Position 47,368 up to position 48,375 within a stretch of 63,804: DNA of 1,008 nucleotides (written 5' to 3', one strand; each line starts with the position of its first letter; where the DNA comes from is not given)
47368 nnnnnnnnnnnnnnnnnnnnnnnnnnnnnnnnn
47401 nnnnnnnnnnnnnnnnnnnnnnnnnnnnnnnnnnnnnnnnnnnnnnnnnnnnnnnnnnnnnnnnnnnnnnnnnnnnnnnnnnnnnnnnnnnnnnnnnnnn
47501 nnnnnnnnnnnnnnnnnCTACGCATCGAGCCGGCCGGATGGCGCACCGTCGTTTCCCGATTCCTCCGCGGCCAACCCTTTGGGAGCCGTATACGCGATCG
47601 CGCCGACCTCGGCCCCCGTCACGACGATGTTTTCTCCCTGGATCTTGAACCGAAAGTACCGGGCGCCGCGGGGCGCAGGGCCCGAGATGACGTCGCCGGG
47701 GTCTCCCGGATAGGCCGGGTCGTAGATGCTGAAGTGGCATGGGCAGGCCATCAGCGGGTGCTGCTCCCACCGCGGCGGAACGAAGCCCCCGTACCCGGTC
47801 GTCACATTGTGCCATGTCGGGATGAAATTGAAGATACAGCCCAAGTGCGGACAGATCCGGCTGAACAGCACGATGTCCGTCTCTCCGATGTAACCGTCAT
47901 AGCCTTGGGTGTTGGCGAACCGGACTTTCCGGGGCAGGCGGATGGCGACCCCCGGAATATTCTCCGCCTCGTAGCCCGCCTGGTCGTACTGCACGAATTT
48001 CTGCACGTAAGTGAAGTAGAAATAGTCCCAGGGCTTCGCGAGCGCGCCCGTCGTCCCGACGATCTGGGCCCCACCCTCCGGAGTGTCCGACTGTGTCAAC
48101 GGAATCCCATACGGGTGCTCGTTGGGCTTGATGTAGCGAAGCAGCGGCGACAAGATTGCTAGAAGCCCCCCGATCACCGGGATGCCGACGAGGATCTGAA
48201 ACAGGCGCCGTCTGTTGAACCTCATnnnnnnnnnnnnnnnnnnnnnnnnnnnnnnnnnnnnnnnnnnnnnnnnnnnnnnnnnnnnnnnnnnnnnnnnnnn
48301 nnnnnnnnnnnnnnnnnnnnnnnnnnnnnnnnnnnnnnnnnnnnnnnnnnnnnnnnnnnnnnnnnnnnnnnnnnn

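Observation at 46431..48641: Operon encoding an unknown protein, an atypical Rieske protein, a Cys-less cupredoxin and a rusticyanin/sulfocyanin-like blue-copper protein, with no cytochrome b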

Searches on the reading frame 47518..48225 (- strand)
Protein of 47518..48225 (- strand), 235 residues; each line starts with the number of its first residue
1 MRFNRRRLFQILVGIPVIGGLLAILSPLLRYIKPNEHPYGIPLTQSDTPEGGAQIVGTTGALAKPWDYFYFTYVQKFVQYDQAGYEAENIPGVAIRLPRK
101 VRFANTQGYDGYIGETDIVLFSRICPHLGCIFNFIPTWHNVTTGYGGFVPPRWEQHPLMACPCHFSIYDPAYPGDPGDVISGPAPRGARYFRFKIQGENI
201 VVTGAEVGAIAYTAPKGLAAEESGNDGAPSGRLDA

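Call 3: search_protein_families(library=pfam, proteins=[window:47518-48225:-], max_evalue=1)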
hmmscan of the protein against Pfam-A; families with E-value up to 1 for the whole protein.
window:47518-48225:- (235 aa): 1 family
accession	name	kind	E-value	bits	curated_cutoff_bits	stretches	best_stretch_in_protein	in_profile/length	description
PF00355.32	Rieske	-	0.011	16.1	20.3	1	116-187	34-83/88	Rieske [2Fe-2S] domain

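Call 4: search_protein_families(library=ncbifam, proteins=[window:47518-48225:-], max_evalue=1)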
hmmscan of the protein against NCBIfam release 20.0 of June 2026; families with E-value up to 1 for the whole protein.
window:47518-48225:- (235 aa): 6 families
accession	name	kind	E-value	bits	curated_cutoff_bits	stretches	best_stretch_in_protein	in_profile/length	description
NF045928.1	Cytb6fFeSPetC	equivalog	6.9e-08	32.1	250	1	142-202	108-163/179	cytochrome b6-f complex iron-sulfur subunit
TIGR02694.1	arsenite_ox_S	equivalog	7.9e-08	32.3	95.65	2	85-134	25-67/129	arsenate reductase (azurin) small subunit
NF010001.0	PRK13474.1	subfamily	2.1e-07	30.4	154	1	141-203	106-162/178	cytochrome b6-f complex iron-sulfur subunit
TIGR01416.1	Rieske_proteo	equivalog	1.3e-06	28.5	97.4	1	115-203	106-175/176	ubiquinol-cytochrome c reductase iron-sulfur subunit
NF050121.1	bc1_QcrA_actin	exception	4.8e-05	23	275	2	114-131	236-253/319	cytochrome bc1 complex Rieske iron-sulfur subunit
TIGR03171.1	soxL2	equivalog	0.00091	18.3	582.1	1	104-135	163-195/321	Rieske iron-sulfur protein SoxL2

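Call 10: find_homologous_proteins(query=window:47518-48225:-, max_evalue=0.001)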
Query window:47518-48225:- (235 aa): 394 proteins with E <= 0.001 among 1200 candidates; the best 120 are listed.
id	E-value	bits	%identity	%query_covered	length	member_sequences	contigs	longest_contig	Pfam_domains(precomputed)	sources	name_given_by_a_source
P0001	9.9e-138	476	84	100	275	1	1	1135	-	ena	-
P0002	2.1e-135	468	91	91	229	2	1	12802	-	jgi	jgi:arsenite oxidase small subunit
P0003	9.9e-133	459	83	100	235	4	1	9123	-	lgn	-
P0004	2.0e-132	458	83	97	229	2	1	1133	-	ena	-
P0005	6.8e-130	450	82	97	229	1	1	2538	-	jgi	jgi:Rieske Fe-S protein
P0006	2.3e-127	442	82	94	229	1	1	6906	-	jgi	jgi:Rieske Fe-S protein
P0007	1.4e-124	433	79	96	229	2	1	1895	-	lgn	-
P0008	9.7e-124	430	84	91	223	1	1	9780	-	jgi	jgi:arsenite oxidase small subunit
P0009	8.3e-123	427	82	92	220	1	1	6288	-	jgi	jgi:Rieske Fe-S protein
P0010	3.8e-122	425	78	97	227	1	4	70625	-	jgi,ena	jgi:Rieske Fe-S protein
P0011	6.1e-121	421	79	95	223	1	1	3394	-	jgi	jgi:Rieske Fe-S protein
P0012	1.5e-119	416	82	85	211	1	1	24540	-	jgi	-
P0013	5.3e-119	414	79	91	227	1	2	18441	-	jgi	jgi:Rieske Fe-S protein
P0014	1.1e-116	407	80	89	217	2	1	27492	-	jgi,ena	-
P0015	8.3e-115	401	82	85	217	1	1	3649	-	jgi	jgi:Rieske Fe-S protein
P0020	6.3e-107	375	74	91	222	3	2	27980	-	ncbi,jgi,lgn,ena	jgi:arsenite oxidase small subunit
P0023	9.6e-106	371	72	90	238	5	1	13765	-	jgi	jgi:arsenite oxidase small subunit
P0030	3.3e-103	363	71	90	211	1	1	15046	-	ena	-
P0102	3.3e-69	251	52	89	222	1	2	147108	-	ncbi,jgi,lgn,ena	-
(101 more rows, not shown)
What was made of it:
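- The Rieske family has more than 390 members (call 10). JGI names some members 'arsenite oxidase small subunit' (call 10).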

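Call 11: find_encoding_contigs(protein=P0010, flank=8000, max_places=2)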
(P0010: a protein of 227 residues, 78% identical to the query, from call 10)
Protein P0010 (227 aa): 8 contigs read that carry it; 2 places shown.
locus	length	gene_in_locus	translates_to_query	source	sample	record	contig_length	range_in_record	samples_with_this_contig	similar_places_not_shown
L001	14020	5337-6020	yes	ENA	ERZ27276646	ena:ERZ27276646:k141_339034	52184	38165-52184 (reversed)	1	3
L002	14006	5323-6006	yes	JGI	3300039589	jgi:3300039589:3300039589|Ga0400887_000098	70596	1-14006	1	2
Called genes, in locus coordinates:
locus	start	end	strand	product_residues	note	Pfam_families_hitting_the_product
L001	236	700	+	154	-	PF07355:GRDB (weak)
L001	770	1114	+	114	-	-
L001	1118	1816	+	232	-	PF00702:Hydrolase, PF13419:HAD_2, PF13242:Hydrolase_like (weak)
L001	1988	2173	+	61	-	-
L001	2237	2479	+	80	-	-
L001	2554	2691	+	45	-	-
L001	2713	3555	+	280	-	PF00578:AhpC-TSA, PF11412:DsbD_N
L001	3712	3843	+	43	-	-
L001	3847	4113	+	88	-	-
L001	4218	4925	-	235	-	PF00578:AhpC-TSA, PF02630:SCO1-SenC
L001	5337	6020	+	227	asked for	-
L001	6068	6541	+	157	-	PF13473:Cupredoxin_1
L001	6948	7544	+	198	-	PF00440:TetR_N, PF13977:TetR_C_6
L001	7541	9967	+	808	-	PF00654:Voltage_CLC, PF00571:CBS, PF02080:TrkA_C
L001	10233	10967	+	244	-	PF04134:DCC1-like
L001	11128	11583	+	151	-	PF23357:DUF7088 (faint)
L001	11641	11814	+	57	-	PF13192:Thioredoxin_3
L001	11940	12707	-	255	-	PF03009:GDPD, PF13653:GDPD_2 (weak)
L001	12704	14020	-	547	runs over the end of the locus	PF00890:FAD_binding_2 (faint), PF01266:DAO, PF16901:DAO_C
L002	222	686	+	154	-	PF07355:GRDB (weak)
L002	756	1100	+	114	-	-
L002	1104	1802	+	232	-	PF00702:Hydrolase, PF13419:HAD_2, PF13242:Hydrolase_like (weak)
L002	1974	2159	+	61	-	-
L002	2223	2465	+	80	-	-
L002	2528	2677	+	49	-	-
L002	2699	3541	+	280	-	PF00578:AhpC-TSA, PF11412:DsbD_N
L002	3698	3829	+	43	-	-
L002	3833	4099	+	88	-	-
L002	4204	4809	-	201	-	PF00578:AhpC-TSA, PF02630:SCO1-SenC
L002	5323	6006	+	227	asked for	-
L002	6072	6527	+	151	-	PF13473:Cupredoxin_1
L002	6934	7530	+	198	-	PF00440:TetR_N, PF13977:TetR_C_6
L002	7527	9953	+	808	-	PF00654:Voltage_CLC, PF00571:CBS, PF02080:TrkA_C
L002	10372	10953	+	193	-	PF04134:DCC1-like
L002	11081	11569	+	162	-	PF23357:DUF7088 (faint)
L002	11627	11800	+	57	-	PF13192:Thioredoxin_3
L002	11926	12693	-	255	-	PF03009:GDPD, PF13653:GDPD_2 (weak)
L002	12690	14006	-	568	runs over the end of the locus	PF00890:FAD_binding_2 (weak), PF01266:DAO, PF12831:FAD_oxidored (faint), PF16901:DAO_C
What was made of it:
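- SCO1/SenC and thiol-disulfide genes lie beside the pair in L001/L002 (call 11).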

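Call 12: find_encoding_contigs(protein=P0102, flank=8000, max_places=2)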
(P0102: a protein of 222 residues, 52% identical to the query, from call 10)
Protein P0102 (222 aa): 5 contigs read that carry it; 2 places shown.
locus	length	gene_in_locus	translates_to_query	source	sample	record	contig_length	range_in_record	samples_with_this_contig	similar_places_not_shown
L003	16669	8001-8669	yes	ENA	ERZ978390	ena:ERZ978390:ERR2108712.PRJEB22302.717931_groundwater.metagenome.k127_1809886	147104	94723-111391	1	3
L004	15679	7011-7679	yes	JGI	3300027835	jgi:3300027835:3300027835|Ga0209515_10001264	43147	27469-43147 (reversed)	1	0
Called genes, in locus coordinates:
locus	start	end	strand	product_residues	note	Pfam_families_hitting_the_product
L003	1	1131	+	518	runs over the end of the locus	-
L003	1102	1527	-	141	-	PF03918:CcmH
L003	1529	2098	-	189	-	PF00578:AhpC-TSA, PF08534:Redoxin, PF00085:Thioredoxin (weak), PF13098:Thioredoxin_2 (faint), PF13905:Thioredoxin_8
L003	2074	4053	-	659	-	PF01578:Cytochrom_C_asm, PF16327:CcmF_C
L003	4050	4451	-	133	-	PF03100:CcmE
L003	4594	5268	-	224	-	PF01578:Cytochrom_C_asm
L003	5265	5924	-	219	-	PF03379:CcmB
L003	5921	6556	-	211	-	PF00005:ABC_tran, PF13191:AAA_16 (weak), PF13304:AAA_21 (faint)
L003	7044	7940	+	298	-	PF00034:Cytochrom_C, PF13442:Cytochrome_CBB3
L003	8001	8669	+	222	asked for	-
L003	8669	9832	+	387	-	PF00033:Cytochrome_B, PF13631:Cytochrom_B_N_2, PF00032:Cytochrom_B_C (weak)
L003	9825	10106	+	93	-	-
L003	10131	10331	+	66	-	-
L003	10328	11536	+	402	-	PF00033:Cytochrome_B, PF14358:DUF4405 (weak), PF13631:Cytochrom_B_N_2, PF12838:Fer4_7, PF14697:Fer4_21 (faint), PF12797:Fer4_2 (faint), PF13187:Fer4_9, PF00037:Fer4 (weak), +2 more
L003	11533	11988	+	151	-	PF02662:FlpD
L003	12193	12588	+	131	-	PF13473:Cupredoxin_1, PF00127:Copper-bind (faint)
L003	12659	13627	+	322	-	PF00348:polyprenyl_synt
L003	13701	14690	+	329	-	PF04321:RmlD_sub_bind (faint), PF05368:NmrA, PF01073:3Beta_HSD, PF01370:Epimerase, PF02719:Polysacc_synt_2 (faint), PF07993:NAD_binding_4 (faint), PF13460:NAD_binding_10, PF16363:GDP_Man_Dehyd (faint)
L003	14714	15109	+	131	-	PF07332:Phage_holin_3_6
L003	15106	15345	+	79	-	-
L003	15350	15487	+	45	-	-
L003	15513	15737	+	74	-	PF14209:DUF4321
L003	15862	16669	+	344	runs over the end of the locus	PF06723:MreB_Mbl, PF00022:Actin, PF00012:HSP70, PF11104:PilM_2 (faint), PF14450:FtsA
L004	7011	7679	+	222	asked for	-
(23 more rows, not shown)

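Call 13: find_related_loci(query=window:47518-48225:-, collection=genome_contigs, flank=8000)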
Query window:47518-48225:- (235 aa) in genome_contigs; peptide patterns used: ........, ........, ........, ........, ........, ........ (x = any residue, [..] = any of these).
74 stretches matched a pattern; 14 encode a relative of the query (tblastn E <= 1e-3); 14 distinct loci.
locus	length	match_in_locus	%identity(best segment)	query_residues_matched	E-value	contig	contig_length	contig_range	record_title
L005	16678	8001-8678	72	1-226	6e-110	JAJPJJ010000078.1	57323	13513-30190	MAG: Bacillota bacterium isolate Centralia_MAG_45 k107_120649, whole genome shotgun sequence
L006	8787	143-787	70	1-215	6e-106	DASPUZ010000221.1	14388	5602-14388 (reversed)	MAG TPA_asm: bacterium isolate SMAG_U12316 k141_646337, whole genome shotgun sequence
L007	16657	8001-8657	67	1-219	2e-105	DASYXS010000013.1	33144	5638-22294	MAG TPA_asm: bacterium isolate SMAG_U6314 k141_640662, whole genome shotgun sequence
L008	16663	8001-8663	69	1-221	6e-105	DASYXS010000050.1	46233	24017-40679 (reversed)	MAG TPA_asm: bacterium isolate SMAG_U6314 k141_709529, whole genome shotgun sequence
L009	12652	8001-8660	67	1-220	9e-103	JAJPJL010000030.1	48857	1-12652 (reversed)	MAG: Bacillota bacterium isolate Centralia_MAG_47 k107_4359231, whole genome shotgun sequence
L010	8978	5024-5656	69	1-211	9e-102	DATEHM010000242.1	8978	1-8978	MAG TPA_asm: bacterium isolate SMAG_U8811 k141_592246, whole genome shotgun sequence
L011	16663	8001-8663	67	1-219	7e-102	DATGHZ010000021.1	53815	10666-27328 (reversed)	MAG TPA_asm: bacterium isolate SMAG_U9794 k141_749977, whole genome shotgun sequence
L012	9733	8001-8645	68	1-215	1e-101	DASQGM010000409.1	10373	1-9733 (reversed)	MAG TPA_asm: bacterium isolate SMAG_U11806 k141_824070, whole genome shotgun sequence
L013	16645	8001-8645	68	1-215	1e-101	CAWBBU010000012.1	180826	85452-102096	MAG: uncultured Firmicutes bacterium isolate MFD00731.bin.2.212 genome assembly, contig: contig_52472, whole genome shot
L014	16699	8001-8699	65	1-227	1e-100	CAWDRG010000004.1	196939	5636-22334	MAG: uncultured Firmicutes bacterium isolate MFD05377.bin.2.149 genome assembly, contig: contig_112145, whole genome sho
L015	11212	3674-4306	67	1-211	6e-100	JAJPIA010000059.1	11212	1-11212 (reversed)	MAG: Bacillota bacterium isolate Centralia_MAG_233 k107_21032265, whole genome shotgun sequence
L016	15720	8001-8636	68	1-211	2e-96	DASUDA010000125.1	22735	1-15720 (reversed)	MAG TPA_asm: bacterium isolate SMAG_U1312 k141_988922, whole genome shotgun sequence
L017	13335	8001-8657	50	4-217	4e-69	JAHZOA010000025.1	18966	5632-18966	MAG: Armatimonadota bacterium isolate CR_Sed_300A_bin.46 scaffold_393, whole genome shotgun sequence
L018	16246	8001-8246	32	11-90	2e-4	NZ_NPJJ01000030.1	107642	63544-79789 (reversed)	Prevotella sp. P5-108 contig30, whole genome shotgun sequence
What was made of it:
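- On Exchangeable extra Rieske isoform: Both copies are found in MAG SMAG_U6314 (L007 and L008, call 13).
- The MAG SMAG_U6314 carries a canonical copy (L007) and an orphan copy (L008) (call 13).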

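Call 18: search_solved_structures(query=window:47518-48225:-, max_evalue=1, show_alignments=3)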
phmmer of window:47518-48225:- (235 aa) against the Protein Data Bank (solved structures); distinct sequences matched with E-value up to 1: 20.
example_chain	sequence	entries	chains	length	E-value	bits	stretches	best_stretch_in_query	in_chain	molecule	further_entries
6kls_A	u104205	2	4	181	2e-05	27.4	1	106-204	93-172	Rieske-I iron sulfur protein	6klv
8hn2_A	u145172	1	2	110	4e-05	26.4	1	153-209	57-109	Cytochrome b6-f complex iron-sulfur subunit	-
2e74_D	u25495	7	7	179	0.00033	23.4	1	143-203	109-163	Cytochrome b6-f complex iron-sulfur subunit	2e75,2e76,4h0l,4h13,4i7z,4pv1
1vf5_D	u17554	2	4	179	0.00047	22.9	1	143-203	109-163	RIESKE IRON-SULFUR PROTEIN | Cytochrome b6-f complex iron-sulfur subunit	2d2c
1nyk_A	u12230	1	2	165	0.00073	22.3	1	123-217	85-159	Rieske iron-sulfur protein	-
1jm1_A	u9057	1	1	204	0.00078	22.2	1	117-187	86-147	Rieske iron-sulfur protein soxF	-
8r3a_B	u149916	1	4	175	0.00092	21.9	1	88-174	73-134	Arsenite oxidase small subunit AioB Rieske [2Fe-2S] cluster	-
3fou_A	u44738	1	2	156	0.0012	21.6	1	122-211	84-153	Quinol-cytochrome c reductase, Rieske iron-sulfur subunit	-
2zt9_D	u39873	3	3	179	0.003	20.2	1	143-204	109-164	Cytochrome b6-f complex iron-sulfur subunit 1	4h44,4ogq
8ed4_B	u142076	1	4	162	0.0067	19.1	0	37-132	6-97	AroB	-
5nqd_B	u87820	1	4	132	0.0084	18.8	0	87-134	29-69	Arsenite oxidase small subunit AioB Rieske [2Fe-2S] cluster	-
1g8j_B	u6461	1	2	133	0.049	16.3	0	112-134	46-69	ARSENITE OXIDASE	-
1g8k_B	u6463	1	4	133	0.051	16.2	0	115-171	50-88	ARSENITE OXIDASE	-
8cff_B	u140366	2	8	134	0.065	15.9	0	112-134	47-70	Arsenite oxidase subunit AioB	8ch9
8cgs_B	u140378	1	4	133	0.066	15.9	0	112-134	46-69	AioB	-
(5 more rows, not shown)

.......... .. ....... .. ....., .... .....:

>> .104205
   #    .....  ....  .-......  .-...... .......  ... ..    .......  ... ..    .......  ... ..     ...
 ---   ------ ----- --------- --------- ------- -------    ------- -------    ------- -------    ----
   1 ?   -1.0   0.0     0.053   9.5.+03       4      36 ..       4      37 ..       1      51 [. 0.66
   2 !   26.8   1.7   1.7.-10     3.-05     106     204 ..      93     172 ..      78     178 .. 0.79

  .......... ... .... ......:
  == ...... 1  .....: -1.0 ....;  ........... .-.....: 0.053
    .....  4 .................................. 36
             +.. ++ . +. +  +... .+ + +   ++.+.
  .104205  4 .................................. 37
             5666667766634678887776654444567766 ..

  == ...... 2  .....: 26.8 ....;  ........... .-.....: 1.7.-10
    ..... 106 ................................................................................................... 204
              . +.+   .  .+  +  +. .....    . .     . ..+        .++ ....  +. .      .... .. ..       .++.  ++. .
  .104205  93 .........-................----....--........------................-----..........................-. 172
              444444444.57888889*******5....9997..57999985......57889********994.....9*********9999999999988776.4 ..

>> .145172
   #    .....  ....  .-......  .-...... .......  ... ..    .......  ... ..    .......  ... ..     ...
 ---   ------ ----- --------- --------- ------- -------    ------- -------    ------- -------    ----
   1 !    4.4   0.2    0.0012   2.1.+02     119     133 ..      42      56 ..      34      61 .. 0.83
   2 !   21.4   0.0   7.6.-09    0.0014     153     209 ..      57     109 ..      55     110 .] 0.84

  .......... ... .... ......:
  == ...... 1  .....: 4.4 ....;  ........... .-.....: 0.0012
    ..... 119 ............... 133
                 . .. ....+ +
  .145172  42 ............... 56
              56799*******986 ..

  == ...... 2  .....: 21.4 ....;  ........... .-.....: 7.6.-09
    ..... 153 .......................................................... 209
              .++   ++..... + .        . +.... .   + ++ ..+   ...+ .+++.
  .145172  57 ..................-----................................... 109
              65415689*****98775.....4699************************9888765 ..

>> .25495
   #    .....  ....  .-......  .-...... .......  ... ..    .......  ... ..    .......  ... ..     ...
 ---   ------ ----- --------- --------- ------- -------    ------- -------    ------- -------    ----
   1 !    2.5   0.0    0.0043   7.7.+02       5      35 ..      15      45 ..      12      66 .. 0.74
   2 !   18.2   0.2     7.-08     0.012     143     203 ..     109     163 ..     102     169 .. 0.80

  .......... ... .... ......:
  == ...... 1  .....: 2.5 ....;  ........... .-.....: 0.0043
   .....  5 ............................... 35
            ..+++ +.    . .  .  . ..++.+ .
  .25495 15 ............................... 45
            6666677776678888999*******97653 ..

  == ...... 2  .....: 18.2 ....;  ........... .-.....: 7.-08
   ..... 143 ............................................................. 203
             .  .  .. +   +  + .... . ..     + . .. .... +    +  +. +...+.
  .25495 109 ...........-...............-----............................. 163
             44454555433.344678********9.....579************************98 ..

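Call 21: find_encoding_contigs(protein=P0002, flank=6000, max_places=1)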
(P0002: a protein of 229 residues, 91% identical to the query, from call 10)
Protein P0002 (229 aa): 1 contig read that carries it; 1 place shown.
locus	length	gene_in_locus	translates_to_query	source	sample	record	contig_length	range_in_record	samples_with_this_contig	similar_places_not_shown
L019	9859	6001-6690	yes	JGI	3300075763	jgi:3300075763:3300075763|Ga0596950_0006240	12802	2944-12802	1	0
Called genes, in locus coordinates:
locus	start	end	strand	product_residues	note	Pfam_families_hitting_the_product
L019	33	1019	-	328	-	PF12911:OppC_N, PF00528:BPD_transp_1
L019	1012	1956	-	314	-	PF19300:BPD_transp_1_N, PF00528:BPD_transp_1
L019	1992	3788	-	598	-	PF00496:SBP_bac_5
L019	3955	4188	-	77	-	-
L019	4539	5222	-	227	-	PF00072:Response_reg, PF00486:Trans_reg_C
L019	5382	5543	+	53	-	-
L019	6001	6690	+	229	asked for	-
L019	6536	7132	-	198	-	-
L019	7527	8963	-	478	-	PF00672:HAMP, PF00512:HisKA, PF02518:HATPase_c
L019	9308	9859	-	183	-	?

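Call 22: find_encoding_contigs(protein=P0012, flank=6000, max_places=1)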
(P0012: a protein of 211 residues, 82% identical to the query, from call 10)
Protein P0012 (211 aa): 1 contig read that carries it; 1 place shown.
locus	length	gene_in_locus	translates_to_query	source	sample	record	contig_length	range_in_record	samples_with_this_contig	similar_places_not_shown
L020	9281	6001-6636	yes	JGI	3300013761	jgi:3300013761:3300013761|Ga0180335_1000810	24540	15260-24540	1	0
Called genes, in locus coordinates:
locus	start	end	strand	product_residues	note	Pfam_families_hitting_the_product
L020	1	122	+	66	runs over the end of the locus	-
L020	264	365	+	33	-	-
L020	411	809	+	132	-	-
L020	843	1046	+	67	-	PF02416:TatA_B_E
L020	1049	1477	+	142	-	PF00106:adh_short, PF08659:KR (weak), PF13561:adh_short_C2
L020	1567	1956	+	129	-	PF00106:adh_short, PF13561:adh_short_C2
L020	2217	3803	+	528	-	PF00496:SBP_bac_5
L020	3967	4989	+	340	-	PF19300:BPD_transp_1_N, PF00528:BPD_transp_1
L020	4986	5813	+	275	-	PF12911:OppC_N (weak), PF00528:BPD_transp_1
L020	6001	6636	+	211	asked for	-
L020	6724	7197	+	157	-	PF13473:Cupredoxin_1 (weak)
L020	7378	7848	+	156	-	PF06525:SoxE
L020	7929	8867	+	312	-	-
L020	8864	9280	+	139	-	?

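Call 23: find_encoding_contigs(protein=P0014, flank=6000, max_places=1)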
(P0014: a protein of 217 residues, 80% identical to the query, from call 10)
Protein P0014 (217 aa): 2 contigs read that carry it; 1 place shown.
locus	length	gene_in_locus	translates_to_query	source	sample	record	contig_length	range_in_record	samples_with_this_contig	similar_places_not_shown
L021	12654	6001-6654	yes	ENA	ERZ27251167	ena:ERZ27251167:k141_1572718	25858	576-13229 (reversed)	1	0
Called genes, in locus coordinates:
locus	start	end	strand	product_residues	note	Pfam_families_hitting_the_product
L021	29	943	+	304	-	PF00294:PfkB, PF08543:Phos_pyr_kin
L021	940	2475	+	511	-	PF00005:ABC_tran, PF09818:ABC_ATPase (faint), PF13304:AAA_21 (faint), PF00005:ABC_tran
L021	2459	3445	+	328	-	PF02653:BPD_transp_2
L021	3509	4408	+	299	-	PF00532:Peripla_BP_1, PF13407:Peripla_BP_4, PF13458:Peripla_BP_6 (weak), PF13377:Peripla_BP_3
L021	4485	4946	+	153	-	PF00528:BPD_transp_1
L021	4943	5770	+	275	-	PF12911:OppC_N (weak), PF00528:BPD_transp_1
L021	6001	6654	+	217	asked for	-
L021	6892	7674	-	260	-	PF00106:adh_short, PF08659:KR (weak), PF13561:adh_short_C2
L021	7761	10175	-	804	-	PF09137:Glucodextran_N, PF00723:Glyco_hydro_15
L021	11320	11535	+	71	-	-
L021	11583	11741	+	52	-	-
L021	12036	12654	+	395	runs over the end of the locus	PF01266:DAO (faint), PF07992:Pyr_redox_2, PF13738:Pyr_redox_3 (weak), PF00070:Pyr_redox, PF14721:AIF_C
